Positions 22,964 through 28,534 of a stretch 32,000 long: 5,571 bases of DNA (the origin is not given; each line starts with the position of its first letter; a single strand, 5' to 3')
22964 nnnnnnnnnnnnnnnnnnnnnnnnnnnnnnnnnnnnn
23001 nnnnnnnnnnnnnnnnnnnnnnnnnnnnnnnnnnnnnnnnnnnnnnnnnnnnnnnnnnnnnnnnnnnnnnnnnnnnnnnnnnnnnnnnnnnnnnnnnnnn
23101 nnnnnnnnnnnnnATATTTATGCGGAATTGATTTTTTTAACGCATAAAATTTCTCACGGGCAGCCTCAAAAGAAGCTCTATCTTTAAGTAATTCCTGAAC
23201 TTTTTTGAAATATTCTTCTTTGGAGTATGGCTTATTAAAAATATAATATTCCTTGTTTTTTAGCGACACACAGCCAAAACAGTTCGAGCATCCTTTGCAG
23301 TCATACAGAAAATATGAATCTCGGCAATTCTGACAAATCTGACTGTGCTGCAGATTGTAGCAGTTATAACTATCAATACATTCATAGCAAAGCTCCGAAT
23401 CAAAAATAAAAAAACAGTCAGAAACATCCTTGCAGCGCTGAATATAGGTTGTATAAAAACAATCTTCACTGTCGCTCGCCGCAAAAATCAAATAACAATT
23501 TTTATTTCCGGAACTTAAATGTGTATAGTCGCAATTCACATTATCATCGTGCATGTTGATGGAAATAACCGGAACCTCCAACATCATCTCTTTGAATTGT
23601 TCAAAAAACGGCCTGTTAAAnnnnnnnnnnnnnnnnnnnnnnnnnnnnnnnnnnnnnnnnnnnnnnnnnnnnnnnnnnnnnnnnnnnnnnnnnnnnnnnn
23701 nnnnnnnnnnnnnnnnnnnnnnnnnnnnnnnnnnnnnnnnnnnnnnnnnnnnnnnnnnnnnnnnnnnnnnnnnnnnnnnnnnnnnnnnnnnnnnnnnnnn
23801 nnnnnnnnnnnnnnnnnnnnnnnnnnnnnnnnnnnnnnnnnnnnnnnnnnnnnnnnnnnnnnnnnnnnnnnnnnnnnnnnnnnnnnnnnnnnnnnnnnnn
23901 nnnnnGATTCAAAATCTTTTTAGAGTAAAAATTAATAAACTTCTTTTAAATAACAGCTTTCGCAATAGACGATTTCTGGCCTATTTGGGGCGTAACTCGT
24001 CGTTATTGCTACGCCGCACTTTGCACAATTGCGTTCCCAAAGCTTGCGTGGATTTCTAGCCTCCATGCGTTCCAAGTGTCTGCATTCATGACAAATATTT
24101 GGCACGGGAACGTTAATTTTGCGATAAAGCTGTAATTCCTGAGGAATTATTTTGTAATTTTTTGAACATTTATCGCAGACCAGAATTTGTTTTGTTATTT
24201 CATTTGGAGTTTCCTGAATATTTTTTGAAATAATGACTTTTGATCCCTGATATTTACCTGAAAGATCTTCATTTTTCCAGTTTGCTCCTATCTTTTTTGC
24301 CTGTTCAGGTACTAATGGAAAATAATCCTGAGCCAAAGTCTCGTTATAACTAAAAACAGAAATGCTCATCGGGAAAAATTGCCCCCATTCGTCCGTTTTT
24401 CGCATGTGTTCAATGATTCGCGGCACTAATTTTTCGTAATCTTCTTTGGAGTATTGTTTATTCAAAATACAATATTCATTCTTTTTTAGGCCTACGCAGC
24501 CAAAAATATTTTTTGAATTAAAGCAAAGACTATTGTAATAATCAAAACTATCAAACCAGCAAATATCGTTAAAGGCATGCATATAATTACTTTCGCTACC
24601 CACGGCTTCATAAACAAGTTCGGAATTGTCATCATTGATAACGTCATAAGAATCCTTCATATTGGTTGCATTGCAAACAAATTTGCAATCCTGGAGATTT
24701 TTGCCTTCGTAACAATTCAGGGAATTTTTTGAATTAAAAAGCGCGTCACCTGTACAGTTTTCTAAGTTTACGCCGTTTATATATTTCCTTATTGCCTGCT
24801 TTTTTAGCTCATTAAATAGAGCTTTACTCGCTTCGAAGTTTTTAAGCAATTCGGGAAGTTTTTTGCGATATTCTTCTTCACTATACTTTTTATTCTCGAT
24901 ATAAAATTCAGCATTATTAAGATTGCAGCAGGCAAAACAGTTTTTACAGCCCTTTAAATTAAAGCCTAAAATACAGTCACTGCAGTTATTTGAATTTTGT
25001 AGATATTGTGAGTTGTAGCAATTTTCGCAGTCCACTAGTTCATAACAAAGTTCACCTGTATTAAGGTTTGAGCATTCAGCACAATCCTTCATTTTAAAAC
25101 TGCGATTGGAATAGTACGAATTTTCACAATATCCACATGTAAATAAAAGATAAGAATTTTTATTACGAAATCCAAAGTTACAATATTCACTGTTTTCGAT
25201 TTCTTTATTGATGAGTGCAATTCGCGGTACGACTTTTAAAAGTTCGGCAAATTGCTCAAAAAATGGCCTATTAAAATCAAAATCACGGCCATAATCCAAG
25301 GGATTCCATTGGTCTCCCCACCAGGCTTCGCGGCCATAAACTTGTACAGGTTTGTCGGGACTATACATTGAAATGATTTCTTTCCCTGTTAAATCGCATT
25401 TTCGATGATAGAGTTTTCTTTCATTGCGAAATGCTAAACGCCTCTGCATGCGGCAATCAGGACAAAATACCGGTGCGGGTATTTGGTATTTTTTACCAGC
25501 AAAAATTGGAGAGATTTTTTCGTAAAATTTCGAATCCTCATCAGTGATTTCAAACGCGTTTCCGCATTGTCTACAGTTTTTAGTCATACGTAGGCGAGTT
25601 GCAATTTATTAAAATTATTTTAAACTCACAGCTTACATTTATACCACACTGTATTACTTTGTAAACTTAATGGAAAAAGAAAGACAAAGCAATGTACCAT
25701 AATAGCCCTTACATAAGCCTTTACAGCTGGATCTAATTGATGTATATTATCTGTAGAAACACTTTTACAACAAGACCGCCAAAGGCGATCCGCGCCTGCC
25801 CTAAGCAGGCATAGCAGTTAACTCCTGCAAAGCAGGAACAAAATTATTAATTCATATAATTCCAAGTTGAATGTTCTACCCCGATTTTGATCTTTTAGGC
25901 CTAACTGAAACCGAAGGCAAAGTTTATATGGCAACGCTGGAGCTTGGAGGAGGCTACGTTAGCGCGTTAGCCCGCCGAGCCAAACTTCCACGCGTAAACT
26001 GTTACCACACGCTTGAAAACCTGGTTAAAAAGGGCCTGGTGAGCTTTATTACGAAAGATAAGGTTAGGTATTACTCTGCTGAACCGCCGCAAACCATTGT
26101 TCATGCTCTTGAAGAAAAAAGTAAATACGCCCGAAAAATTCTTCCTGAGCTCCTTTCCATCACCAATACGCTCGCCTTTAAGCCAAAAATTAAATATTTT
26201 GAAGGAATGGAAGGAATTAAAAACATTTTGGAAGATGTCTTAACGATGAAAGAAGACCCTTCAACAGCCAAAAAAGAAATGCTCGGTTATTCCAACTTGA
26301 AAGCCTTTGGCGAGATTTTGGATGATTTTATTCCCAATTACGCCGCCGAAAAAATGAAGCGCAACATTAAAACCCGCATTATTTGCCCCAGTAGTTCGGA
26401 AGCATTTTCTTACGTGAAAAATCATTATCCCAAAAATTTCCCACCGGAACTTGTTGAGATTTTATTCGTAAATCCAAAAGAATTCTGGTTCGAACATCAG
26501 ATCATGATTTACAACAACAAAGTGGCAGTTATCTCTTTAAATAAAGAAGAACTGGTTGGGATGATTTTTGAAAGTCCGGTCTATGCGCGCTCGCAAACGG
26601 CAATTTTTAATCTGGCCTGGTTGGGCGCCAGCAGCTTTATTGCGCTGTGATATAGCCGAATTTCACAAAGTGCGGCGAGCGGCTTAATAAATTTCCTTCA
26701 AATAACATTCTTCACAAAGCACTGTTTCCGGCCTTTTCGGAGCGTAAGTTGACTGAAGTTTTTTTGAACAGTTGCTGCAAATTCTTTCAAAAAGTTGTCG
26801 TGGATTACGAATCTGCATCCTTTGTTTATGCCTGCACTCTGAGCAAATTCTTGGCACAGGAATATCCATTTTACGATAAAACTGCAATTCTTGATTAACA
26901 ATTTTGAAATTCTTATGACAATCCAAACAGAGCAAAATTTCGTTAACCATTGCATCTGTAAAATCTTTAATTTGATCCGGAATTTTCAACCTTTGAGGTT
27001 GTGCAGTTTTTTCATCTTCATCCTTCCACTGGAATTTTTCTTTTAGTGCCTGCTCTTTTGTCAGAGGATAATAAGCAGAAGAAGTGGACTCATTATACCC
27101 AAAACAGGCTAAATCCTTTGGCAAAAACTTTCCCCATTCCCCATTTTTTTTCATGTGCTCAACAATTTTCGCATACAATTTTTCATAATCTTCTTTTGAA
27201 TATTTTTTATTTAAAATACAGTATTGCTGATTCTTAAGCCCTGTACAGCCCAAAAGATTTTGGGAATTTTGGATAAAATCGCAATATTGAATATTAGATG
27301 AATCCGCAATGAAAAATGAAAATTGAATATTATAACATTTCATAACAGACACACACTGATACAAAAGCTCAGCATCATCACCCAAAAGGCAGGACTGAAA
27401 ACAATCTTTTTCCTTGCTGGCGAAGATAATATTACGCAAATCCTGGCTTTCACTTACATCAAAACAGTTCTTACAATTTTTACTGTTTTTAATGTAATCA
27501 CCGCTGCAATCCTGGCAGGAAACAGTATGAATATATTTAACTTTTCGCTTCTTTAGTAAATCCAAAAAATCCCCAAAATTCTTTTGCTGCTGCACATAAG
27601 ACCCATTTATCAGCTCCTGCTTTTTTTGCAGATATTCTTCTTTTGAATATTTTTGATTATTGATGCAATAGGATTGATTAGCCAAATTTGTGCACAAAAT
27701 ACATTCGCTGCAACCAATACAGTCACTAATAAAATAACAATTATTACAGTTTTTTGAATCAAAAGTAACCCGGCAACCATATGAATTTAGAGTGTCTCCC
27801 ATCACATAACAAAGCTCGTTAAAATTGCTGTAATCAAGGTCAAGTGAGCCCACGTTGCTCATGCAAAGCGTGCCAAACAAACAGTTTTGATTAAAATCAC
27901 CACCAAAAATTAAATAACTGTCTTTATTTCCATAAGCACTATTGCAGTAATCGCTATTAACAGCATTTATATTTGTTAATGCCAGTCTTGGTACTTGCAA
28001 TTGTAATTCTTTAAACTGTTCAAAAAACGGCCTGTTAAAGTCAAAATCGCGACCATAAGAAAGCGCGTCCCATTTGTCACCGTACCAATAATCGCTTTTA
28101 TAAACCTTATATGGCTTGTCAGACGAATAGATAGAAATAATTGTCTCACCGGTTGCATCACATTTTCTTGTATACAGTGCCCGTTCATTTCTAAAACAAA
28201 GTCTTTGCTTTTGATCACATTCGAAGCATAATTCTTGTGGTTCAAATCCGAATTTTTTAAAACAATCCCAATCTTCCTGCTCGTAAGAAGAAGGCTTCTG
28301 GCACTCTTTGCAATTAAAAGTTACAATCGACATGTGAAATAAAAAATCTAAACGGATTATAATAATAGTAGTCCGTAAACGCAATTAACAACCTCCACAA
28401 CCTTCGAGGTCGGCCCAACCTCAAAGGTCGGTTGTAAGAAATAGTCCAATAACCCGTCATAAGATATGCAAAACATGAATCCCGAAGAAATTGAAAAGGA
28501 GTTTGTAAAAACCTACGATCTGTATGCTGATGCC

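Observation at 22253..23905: Family architecture: homologous two-ribbon modules at both termini, and an internally duplicated core with Cys spacings almost always a multiple of three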

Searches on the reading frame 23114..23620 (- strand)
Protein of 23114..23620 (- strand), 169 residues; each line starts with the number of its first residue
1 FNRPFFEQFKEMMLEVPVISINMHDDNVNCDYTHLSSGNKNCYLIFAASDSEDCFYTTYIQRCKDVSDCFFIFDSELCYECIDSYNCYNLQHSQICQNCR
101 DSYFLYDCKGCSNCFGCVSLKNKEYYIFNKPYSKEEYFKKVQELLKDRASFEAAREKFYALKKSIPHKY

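Call 55: predict_structure(alignment_id=A4)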
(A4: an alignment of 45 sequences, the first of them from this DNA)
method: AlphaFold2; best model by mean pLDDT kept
length: 169 residues; sequences in the alignment: 45
mean_pLDDT: 80.4   pTM: 0.73
mean pLDDT of the five models: 80.4, 71.1, 68.9, 67.6, 66.4
residues with pLDDT >= 90: 55; 70-90: 76; 50-70: 33; < 50: 5
segments of 3 or more residues with pLDDT < 50: none
pLDDT, mean of each block of 10 residues (from residue 1): 86 72 72 85 87 90 93 94 94 92 87 76 66 73 72 70 54
secondary structure, 60 per line:
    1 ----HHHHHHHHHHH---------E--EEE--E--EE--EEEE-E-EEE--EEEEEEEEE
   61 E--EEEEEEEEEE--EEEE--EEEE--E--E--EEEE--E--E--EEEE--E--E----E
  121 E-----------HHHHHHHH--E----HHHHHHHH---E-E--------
elements in order: H5-15 E28-30 E40-43 E47-49 E52-61 E64-73 E76-79 E82-85 E94-97 E106-109 H133-140 H148-155

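Call 57: fold_search(model_id=the predicted structure, library=pdb)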
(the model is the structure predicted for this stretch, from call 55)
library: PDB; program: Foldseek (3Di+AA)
matches with E <= 10: 122; with E <= 0.001: 0
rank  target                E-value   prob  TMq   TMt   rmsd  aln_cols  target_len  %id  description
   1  2bm5_B                1.4e-02  0.75  0.28  0.27   7.5       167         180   11  The Structure of MfpA (Rv3361c, P21 Crystal form). The Pentapeptide Repeat Protein from Mycobacterium tuberculosis Fol (released 2005-06-07)
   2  6fls_D                1.7e-02  0.13  0.16  0.14  10.1       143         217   14  Pentapeptide repeat family protein from Clostridium botulinum (released 2018-08-15)
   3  2xtx_A                3.8e-02  0.47  0.26  0.22   8.5       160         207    8  Structure of QnrB1 (M102R-Trypsin Treated), a plasmid-mediated fluoroquinolone resistance protein (released 2010-10-20)
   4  2xtw_C                1.4e-01  0.47  0.30  0.25   7.3       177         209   11  Structure of QnrB1 (Full length), a plasmid-mediated fluoroquinolone resistance protein (released 2010-10-20)
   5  3sqv_A                1.6e-01  0.08  0.14  0.06  14.1       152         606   14  Crystal Structure of E. coli O157:H7 E3 ubiquitin ligase, NleL, with a human E2, UbcH7 (released 2012-01-25)
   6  2xty_A                1.8e-01  0.33  0.28  0.24   7.7       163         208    8  Structure of QnrB1 (R167E-Trypsin Treated), a plasmid-mediated fluoroquinolone resistance protein (released 2010-10-27)
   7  9fyq_A                3.3e-01  0.03  0.14  0.06  15.8       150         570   13  Cryo-EM structure of native SV2A in complex with TeNT-Hc, gangliosides and Pro-Macrobody 5 (released 2025-05-21)
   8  9fyr_A                3.3e-01  0.01  0.09  0.04  15.6       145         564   12  Cryo-EM structure of native SV2A in complex with TeNT-Hc, Pro-Macrobody 5 and Levetiracetam (released 2025-05-21)
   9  4mxn_D                4.1e-01  0.06  0.15  0.12  11.3       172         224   12  Crystal structure of a putative glycosyl hydrolase (PARMER_00599) from Parabacteroides merdae ATCC 43184 at 1.95 A res (released 2013-10-23)
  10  4mxn_B                4.1e-01  0.06  0.14  0.12  11.4       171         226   12  Crystal structure of a putative glycosyl hydrolase (PARMER_00599) from Parabacteroides merdae ATCC 43184 at 1.95 A res (released 2013-10-23)
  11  5cya_A                4.9e-01  0.28  0.21  0.21   8.9       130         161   12  Crystal structure of Arl2 GTPase-activating protein tubulin cofactor C (TBCC) (released 2015-08-12)
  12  4mxn_C                4.9e-01  0.04  0.14  0.11  11.0       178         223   12  Crystal structure of a putative glycosyl hydrolase (PARMER_00599) from Parabacteroides merdae ATCC 43184 at 1.95 A res (released 2013-10-23)
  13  5moy_B                5.1e-01  0.03  0.11  0.14  13.7       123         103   10  Crystal structure of the BoNT/A2 receptor-binding domain in complex with the luminal domain of its neuronal receptor S (released 2017-03-15)
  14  4ozz                  5.4e-01  0.04  0.13  0.09  11.4       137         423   10  Crystal Structure of the periplasmic alginate epimerase AlgG T265N T268M double mutant (released 2015-03-04)
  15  9m1n_C                5.7e-01  0.07  0.17  0.12  24.1       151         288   10  Cryo-EM structure of the TBC-DC-Arl2-alpha-beta-tubulin complex with GDP-AlFx (released 2025-10-22)
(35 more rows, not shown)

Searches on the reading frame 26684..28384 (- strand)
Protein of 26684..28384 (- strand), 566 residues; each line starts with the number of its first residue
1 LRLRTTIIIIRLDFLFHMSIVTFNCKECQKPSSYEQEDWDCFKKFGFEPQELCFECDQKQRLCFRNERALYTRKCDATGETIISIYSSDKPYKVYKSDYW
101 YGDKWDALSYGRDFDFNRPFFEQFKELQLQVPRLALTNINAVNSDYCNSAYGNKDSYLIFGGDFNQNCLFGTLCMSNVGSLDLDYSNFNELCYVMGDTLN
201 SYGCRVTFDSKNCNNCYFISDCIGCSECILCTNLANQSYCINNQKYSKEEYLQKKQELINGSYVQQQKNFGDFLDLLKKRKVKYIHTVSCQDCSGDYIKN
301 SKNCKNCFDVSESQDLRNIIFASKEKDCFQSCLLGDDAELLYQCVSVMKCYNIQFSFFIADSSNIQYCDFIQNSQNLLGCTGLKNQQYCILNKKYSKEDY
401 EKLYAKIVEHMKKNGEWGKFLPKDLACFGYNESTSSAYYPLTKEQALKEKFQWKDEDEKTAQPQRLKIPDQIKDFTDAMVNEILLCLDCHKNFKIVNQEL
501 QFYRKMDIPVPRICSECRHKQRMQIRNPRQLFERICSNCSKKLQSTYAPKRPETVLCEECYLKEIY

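Call 4: search_protein_families(library=pfam, proteins=[window:26684-28384:-], max_evalue=1)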
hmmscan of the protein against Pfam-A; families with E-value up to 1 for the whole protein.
window:26684-28384:- (566 aa): 3 families
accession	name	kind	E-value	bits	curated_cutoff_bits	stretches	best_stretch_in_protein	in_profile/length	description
PF23477.1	zf_Tbcl_2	-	0.00031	20.8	27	1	529-563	1-35/37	Probable treble clef zinc finger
PF00412.28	LIM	-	0.065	13.9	22.9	1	535-564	28-57/58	LIM domain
PF18714.6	PI-TkoII_IV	-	0.09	12.9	25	0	378-421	73-115/150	DNA polymerase II intein Domain IV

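Call 5: search_protein_families(library=ncbifam, proteins=[window:26684-28384:-], max_evalue=1)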
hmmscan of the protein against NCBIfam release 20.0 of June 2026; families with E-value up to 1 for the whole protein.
window:26684-28384:- (566 aa): 1 family
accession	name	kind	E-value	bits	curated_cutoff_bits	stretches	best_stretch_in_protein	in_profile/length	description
TIGR04272.1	cxxc_cxxc_Mbark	domain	0.00037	20.2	36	1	529-563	1-35/37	CxxC-x17-CxxC domain-containing protein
